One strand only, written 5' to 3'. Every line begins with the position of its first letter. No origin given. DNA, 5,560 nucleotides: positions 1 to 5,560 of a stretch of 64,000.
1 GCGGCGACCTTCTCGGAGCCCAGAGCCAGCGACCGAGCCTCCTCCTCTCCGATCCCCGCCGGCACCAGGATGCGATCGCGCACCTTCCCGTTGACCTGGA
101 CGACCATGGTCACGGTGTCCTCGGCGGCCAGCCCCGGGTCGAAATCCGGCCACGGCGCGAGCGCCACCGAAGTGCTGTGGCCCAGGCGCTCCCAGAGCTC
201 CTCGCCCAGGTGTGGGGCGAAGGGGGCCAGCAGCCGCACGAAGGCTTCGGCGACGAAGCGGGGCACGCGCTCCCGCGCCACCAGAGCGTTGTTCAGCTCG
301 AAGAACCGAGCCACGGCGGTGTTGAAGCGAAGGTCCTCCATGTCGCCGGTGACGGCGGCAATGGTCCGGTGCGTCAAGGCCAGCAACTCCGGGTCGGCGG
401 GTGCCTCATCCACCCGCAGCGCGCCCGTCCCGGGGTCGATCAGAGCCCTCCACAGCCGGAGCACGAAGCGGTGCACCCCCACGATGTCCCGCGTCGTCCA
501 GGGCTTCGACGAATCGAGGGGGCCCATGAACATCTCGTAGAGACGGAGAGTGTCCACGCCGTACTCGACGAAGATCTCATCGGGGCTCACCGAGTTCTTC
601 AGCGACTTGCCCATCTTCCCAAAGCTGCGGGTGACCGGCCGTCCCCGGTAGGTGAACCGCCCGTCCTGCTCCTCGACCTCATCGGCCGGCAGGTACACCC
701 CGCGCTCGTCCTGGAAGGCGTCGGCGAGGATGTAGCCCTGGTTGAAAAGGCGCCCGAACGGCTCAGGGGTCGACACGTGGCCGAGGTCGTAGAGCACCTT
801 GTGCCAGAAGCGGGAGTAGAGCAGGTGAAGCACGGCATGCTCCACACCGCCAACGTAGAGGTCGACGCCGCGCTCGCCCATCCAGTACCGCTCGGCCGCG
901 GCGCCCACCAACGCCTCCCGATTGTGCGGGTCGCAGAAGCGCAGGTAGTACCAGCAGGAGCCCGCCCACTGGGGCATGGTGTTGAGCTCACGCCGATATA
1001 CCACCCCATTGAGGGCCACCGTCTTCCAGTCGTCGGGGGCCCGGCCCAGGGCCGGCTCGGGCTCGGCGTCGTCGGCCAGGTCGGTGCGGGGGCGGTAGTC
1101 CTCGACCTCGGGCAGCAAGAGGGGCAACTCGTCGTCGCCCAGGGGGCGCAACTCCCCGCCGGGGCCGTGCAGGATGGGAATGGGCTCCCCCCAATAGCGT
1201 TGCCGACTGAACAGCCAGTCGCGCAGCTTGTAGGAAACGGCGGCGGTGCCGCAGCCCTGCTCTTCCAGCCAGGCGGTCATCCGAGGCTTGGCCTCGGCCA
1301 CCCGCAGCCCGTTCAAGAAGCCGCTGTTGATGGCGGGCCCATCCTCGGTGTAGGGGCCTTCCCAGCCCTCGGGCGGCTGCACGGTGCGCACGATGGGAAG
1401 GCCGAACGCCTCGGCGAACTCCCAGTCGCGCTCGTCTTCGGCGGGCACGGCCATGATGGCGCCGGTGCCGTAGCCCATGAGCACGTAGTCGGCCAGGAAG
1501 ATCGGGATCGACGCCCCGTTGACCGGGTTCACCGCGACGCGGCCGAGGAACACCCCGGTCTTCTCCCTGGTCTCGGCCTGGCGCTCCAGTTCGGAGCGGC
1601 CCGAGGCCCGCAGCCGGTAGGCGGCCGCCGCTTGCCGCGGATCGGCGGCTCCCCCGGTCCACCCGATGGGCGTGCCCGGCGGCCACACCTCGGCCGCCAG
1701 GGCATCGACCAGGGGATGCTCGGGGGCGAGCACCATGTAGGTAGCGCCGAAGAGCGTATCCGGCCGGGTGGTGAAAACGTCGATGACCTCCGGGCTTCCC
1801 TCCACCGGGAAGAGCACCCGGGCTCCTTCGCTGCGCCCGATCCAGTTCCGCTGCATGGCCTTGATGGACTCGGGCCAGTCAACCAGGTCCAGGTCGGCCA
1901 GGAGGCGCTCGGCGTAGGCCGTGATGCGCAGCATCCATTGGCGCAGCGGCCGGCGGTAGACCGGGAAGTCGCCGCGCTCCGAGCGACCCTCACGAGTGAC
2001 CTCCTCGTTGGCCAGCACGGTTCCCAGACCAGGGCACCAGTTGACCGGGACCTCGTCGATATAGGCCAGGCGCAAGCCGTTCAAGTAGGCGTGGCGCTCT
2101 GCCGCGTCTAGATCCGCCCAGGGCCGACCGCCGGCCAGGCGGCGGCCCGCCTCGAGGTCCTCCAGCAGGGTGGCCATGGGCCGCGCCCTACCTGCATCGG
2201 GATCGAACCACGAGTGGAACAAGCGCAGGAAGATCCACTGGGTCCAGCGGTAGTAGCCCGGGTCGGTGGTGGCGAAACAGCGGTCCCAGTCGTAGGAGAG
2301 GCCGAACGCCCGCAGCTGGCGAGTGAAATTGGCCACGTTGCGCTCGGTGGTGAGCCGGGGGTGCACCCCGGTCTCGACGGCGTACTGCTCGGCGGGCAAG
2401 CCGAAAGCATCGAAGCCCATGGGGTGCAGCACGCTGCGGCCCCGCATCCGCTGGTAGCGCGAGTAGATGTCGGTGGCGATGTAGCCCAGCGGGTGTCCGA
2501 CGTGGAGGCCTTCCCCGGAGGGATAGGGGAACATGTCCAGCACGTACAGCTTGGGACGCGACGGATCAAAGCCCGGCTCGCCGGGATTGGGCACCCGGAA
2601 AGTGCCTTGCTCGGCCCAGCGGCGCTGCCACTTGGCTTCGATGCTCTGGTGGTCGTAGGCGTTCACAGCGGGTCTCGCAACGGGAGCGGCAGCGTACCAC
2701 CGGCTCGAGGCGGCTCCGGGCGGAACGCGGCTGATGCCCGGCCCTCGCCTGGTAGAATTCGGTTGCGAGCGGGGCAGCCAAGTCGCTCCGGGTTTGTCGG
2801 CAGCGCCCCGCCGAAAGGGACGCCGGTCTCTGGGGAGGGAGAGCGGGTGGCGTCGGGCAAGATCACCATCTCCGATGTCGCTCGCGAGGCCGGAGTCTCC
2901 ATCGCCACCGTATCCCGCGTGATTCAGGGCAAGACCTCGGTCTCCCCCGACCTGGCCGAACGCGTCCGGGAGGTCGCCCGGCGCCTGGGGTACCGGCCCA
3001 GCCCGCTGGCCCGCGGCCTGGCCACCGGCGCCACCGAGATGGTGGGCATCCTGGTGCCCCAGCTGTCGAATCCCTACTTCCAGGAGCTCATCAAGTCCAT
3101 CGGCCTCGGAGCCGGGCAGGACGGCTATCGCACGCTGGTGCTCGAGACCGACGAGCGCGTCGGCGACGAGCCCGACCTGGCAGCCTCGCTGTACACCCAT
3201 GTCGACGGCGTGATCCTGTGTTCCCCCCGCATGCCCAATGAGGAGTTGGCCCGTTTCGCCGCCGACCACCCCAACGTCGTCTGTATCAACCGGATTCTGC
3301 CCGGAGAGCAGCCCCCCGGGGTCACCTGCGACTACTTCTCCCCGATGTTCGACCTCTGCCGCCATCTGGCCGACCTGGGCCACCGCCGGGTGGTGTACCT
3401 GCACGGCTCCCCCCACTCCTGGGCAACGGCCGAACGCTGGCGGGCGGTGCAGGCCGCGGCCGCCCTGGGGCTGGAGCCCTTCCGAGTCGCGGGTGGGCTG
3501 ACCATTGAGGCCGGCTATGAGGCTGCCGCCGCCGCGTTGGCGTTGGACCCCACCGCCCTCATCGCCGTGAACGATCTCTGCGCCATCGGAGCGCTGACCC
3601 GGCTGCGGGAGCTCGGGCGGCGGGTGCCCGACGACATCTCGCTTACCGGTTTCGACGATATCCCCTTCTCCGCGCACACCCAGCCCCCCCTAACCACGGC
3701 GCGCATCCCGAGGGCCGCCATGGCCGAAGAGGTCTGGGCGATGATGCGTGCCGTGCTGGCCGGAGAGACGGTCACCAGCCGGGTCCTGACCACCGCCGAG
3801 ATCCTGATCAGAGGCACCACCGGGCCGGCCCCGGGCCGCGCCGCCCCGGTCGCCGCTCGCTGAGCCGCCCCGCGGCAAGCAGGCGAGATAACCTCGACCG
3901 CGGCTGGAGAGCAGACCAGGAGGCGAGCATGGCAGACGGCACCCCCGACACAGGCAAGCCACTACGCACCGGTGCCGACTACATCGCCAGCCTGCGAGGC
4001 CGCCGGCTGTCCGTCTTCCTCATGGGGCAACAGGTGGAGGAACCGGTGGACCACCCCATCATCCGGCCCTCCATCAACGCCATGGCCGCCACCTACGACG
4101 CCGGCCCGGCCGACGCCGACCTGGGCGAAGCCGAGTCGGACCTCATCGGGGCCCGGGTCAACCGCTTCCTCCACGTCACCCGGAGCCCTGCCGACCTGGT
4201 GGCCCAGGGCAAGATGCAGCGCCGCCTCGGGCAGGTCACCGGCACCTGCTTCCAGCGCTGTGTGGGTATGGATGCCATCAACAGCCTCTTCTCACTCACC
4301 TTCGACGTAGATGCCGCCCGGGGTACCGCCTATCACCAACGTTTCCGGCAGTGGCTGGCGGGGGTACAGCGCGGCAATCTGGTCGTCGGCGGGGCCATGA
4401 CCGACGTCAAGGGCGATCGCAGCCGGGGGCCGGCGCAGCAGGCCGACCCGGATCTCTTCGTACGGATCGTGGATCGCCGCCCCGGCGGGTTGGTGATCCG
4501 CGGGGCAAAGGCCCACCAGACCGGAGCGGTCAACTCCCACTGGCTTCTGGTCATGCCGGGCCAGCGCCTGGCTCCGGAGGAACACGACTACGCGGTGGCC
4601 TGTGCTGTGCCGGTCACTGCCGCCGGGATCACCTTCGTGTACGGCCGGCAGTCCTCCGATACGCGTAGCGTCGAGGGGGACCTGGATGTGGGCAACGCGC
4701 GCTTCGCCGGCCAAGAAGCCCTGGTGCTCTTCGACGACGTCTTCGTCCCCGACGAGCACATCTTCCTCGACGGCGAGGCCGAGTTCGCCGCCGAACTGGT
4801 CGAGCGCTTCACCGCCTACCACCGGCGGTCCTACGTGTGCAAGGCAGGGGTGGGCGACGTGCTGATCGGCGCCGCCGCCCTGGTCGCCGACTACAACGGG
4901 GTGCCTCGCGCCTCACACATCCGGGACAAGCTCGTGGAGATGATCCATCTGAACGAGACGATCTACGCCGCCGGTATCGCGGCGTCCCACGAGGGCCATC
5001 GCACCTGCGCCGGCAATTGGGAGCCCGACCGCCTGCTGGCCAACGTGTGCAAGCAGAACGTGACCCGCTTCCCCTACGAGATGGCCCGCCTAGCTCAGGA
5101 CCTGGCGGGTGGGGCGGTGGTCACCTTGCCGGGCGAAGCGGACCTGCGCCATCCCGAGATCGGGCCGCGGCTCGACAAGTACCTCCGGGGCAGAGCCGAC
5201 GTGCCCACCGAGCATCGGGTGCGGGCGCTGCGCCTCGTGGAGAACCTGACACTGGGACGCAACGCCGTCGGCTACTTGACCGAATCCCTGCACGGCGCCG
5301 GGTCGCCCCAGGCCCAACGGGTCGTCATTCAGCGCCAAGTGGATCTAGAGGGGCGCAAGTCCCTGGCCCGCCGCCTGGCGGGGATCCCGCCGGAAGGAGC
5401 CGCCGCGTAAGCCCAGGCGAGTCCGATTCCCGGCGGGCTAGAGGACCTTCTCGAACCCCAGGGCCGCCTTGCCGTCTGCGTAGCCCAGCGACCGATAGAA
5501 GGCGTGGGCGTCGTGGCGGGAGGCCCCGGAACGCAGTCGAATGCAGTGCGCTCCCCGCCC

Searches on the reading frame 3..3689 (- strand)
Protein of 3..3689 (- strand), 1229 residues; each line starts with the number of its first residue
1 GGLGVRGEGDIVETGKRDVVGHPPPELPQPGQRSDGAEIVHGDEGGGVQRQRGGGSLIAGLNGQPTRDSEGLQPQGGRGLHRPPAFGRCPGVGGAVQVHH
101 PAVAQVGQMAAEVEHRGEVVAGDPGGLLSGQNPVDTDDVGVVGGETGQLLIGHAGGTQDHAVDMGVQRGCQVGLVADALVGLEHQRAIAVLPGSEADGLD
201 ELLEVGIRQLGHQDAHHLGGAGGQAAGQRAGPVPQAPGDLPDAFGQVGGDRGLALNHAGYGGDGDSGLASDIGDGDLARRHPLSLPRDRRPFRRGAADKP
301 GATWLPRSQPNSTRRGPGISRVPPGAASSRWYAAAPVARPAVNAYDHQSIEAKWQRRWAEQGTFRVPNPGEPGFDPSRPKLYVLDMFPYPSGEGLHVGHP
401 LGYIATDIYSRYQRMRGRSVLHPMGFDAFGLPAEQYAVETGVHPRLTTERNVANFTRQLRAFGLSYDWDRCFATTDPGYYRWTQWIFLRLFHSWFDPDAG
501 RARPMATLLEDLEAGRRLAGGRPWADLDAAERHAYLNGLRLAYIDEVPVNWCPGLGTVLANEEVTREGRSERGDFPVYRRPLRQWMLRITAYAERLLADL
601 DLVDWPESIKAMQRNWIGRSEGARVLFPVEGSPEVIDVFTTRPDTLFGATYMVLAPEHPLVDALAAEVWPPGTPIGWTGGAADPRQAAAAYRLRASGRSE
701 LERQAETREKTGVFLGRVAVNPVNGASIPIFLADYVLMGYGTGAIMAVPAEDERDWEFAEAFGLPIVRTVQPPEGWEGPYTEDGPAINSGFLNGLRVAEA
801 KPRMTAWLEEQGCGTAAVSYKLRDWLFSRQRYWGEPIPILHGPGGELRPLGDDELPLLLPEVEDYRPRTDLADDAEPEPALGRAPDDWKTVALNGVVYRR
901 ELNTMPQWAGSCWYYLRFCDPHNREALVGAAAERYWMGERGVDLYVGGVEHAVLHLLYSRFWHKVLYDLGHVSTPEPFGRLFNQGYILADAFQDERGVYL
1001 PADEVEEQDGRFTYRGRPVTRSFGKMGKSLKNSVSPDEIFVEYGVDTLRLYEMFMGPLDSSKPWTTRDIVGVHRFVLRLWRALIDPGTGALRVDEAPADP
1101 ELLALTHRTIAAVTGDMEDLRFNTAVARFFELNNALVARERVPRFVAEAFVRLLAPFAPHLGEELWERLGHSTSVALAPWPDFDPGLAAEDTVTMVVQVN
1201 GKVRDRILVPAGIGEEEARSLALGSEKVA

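Call 41: search_protein_families(library=pfam, proteins=[window:3-3689:-], max_evalue=0.0001)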
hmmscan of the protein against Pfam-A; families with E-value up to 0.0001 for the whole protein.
window:3-3689:- (1229 aa): 4 families
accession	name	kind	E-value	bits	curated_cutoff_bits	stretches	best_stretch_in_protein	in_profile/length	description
PF13603.12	tRNA-synt_1_2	-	5.5e-57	192.7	25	1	614-809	1-185/185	Leucyl-tRNA synthetase, editing domain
PF00133.28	tRNA-synt_1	-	1.3e-24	87.1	22.7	1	354-491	2-151/414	tRNA synthetases class I (I, L, M and V)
PF08264.19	Anticodon_1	-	4.4e-21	75.8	25.1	1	1100-1212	2-141/148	Anticodon-binding domain of tRNA ligase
PF09334.17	tRNA-synt_1g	-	9.9e-18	64.5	20.1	1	387-490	7-107/391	tRNA synthetases class I (M)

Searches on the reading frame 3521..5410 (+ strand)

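Call 41: search_protein_families(library=pfam, proteins=[window:3521-5410:+], max_evalue=0.0001)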
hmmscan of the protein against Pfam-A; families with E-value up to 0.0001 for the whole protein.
window:3521-5410:+ (629 aa): 2 families
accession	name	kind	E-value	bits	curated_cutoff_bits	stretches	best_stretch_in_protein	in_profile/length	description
PF11794.13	HpaB_N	-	1.9e-85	287.1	35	1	150-416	1-270/270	4-hydroxyphenylacetate 3-hydroxylase N terminal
PF03241.18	HpaB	-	3.2e-72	242.4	25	1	424-621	2-202/202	4-hydroxyphenylacetate 3-hydroxylase C terminal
